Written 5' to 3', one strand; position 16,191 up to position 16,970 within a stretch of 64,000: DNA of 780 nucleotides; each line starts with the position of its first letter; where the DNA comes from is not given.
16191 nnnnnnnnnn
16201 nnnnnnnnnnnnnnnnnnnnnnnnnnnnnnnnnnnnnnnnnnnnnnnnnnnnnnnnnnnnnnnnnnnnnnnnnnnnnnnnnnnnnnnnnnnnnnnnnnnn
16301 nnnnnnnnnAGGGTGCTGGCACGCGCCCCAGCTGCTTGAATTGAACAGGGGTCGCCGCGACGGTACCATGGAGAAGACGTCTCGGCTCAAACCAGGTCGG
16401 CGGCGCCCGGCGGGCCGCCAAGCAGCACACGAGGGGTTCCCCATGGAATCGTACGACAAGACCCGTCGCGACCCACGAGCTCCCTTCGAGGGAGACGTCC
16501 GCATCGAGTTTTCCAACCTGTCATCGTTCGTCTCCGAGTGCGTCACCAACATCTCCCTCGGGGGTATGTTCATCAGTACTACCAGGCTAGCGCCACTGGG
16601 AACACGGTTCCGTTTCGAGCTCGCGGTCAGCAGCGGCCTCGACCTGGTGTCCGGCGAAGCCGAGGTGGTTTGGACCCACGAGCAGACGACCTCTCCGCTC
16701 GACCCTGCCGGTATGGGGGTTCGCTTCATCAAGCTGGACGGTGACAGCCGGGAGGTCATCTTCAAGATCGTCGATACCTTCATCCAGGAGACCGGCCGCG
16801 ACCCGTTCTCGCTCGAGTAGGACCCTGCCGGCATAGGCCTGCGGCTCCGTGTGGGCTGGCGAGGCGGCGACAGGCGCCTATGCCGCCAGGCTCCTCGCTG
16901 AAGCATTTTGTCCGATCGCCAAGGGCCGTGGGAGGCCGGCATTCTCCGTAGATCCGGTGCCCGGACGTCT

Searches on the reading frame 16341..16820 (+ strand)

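Call 87: search_protein_families(library=pfam, proteins=[window:16341-16820:+], max_evalue=0.0001)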
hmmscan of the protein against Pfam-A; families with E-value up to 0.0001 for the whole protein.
window:16341-16820:+ (159 aa): 1 family
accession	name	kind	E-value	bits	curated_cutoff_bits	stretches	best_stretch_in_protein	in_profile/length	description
PF07238.19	PilZ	-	2.7e-12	47.4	22.5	1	41-143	2-99/102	PilZ domain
